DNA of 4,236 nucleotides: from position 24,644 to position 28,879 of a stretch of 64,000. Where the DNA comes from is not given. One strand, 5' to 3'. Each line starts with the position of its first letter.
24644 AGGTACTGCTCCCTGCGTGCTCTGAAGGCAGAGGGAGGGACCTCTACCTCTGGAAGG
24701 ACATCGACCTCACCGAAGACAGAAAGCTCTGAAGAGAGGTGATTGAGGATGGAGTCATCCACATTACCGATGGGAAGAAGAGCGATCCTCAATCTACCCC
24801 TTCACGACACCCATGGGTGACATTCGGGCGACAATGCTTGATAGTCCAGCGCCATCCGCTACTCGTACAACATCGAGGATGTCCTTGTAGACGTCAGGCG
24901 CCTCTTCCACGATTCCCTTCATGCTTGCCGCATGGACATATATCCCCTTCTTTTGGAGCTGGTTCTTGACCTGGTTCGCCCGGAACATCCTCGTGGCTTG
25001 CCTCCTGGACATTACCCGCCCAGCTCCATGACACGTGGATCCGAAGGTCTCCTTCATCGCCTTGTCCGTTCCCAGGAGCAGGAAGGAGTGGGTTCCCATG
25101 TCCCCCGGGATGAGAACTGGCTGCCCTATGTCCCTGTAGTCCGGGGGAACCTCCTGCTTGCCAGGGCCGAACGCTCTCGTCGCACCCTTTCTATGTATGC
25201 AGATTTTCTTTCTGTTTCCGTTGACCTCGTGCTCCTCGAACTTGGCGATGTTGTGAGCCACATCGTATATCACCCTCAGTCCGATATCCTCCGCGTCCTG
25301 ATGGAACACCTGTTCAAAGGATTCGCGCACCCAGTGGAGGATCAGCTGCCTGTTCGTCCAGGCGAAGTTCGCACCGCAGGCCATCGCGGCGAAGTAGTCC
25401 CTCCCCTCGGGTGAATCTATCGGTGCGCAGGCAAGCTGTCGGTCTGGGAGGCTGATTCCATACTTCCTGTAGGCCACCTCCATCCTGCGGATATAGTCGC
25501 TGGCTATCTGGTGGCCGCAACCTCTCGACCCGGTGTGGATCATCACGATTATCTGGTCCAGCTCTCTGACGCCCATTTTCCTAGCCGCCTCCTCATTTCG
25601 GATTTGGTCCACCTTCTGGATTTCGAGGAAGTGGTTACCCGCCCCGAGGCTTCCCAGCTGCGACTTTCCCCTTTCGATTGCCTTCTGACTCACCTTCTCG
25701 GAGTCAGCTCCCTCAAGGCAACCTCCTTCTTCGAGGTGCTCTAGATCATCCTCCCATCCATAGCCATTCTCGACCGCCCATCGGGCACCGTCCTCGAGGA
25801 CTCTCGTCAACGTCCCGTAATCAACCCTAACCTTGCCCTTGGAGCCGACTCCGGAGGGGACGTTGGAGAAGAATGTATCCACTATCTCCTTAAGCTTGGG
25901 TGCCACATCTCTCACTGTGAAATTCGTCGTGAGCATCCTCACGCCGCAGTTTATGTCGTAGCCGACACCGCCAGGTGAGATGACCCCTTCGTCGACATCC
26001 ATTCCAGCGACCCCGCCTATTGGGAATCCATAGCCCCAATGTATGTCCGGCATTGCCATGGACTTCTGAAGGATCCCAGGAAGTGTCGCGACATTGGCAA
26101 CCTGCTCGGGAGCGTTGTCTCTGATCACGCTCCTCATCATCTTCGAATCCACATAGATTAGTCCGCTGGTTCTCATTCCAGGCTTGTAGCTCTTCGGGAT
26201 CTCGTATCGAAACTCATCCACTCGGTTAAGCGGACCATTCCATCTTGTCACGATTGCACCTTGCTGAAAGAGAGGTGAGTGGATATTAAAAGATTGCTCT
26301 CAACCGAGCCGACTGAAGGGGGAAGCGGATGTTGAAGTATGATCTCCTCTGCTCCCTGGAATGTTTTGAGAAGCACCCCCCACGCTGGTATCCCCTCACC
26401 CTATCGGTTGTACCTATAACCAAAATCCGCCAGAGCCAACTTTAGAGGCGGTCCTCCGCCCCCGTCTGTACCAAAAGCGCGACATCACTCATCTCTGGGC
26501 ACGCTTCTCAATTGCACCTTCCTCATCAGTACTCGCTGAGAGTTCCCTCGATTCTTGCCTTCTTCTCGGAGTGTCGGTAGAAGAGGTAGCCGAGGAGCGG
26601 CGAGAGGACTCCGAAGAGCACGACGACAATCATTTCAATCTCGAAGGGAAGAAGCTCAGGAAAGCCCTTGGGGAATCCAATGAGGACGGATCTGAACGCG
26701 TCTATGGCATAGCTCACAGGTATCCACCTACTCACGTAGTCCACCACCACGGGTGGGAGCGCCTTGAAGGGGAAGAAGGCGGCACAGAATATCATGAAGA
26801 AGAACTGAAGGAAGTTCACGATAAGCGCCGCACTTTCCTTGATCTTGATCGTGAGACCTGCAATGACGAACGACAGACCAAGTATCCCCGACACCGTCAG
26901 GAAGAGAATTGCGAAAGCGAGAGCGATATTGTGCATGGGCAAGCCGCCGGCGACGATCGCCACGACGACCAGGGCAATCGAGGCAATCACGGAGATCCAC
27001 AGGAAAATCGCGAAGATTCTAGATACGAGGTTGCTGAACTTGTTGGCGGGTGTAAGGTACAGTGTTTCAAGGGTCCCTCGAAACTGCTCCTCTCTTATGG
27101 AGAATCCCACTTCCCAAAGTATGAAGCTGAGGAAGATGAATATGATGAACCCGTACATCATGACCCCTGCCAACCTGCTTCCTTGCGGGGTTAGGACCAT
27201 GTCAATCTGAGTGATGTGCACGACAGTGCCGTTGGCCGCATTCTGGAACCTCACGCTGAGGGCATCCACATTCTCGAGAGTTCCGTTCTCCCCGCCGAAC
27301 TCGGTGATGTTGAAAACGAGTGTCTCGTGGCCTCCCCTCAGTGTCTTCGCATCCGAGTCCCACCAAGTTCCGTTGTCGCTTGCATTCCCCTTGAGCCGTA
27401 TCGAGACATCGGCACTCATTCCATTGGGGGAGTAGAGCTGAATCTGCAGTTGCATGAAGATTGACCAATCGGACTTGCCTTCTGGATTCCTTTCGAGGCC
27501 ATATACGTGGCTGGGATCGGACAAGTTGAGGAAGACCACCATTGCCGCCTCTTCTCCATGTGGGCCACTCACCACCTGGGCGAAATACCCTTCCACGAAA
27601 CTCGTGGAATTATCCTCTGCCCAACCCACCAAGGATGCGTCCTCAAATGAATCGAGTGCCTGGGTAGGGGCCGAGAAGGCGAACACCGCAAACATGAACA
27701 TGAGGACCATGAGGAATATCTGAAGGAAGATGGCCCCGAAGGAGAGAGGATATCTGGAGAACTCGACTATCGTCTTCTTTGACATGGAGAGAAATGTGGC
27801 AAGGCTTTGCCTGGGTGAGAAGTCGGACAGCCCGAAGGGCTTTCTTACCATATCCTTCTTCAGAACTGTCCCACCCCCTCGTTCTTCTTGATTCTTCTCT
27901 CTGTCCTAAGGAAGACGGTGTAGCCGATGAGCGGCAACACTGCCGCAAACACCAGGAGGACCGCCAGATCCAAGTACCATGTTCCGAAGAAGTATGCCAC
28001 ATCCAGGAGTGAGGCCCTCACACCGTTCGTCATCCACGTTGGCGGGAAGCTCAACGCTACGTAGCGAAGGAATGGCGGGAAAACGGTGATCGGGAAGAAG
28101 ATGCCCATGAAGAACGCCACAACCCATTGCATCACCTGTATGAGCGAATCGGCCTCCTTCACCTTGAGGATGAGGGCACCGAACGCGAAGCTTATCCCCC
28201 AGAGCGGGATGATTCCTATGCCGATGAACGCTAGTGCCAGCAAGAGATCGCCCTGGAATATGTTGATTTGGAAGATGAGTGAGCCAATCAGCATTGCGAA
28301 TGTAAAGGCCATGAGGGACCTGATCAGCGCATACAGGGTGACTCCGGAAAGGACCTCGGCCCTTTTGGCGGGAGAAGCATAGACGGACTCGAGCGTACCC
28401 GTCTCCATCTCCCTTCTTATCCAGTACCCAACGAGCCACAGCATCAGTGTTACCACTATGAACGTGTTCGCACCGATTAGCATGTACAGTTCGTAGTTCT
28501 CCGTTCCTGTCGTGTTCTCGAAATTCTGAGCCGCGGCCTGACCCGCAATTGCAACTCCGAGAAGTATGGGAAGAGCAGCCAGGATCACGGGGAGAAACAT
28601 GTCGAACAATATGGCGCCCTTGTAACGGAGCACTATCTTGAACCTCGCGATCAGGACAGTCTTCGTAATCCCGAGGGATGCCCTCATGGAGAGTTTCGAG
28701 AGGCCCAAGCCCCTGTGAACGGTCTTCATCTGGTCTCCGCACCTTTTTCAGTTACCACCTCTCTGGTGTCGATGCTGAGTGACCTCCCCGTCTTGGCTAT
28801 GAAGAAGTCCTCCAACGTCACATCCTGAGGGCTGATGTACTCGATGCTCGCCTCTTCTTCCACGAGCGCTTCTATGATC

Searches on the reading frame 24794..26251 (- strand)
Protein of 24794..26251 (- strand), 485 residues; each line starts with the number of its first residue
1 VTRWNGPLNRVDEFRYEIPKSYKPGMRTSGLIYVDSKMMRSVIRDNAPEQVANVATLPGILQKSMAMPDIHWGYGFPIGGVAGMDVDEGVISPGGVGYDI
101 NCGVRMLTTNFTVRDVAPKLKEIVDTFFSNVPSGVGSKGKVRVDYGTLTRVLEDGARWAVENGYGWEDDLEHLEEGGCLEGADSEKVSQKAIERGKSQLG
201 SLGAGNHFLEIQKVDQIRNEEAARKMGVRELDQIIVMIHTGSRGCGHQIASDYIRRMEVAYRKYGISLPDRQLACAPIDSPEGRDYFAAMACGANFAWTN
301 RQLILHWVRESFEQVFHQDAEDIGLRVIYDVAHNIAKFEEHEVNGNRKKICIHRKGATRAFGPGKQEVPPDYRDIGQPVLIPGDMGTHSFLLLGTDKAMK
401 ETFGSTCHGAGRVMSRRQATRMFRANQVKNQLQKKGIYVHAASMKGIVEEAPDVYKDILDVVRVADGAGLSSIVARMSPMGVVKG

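Call 36: search_protein_families(library=pfam, proteins=[window:24794-26251:-], max_evalue=0.00001)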
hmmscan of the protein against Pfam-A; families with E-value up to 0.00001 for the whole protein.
window:24794-26251:- (485 aa): 1 family
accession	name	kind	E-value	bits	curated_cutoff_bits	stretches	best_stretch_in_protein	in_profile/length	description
PF01139.22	RtcB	-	3.1e-181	603.7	27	1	50-485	1-426/426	tRNA-splicing ligase RtcB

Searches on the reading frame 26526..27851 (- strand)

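Call 36: search_protein_families(library=pfam, proteins=[window:26526-27851:-], max_evalue=0.00001)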
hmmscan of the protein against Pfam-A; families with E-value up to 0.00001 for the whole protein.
window:26526-27851:- (441 aa): 2 families
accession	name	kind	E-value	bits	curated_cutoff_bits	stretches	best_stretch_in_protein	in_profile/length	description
PF12698.13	ABC2_membrane_3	-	2.8e-16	60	31.6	1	203-417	136-341/347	ABC-2 family transporter protein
PF01061.29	ABC2_membrane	-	6.4e-11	42.6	26.9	1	229-390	48-210/211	ABC-2 type transporter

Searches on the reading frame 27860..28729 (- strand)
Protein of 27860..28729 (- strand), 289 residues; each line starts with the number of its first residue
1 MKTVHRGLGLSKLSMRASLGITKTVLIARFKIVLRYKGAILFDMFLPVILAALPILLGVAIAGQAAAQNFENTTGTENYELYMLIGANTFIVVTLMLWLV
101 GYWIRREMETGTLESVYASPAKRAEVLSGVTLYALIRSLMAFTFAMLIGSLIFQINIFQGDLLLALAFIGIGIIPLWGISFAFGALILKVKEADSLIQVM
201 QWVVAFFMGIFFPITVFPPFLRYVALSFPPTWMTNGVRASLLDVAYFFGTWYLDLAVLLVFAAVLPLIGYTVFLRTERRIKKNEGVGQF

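Call 36: search_protein_families(library=pfam, proteins=[window:27860-28729:-], max_evalue=0.00001)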
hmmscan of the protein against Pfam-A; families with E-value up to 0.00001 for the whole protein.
window:27860-28729:- (289 aa): 2 families
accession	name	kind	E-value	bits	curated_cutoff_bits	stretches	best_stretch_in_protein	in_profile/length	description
PF12698.13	ABC2_membrane_3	-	1.2e-10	41.5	31.6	1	70-268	151-344/347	ABC-2 family transporter protein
PF01061.29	ABC2_membrane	-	2.6e-08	34.1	26.9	1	57-241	35-210/211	ABC-2 type transporter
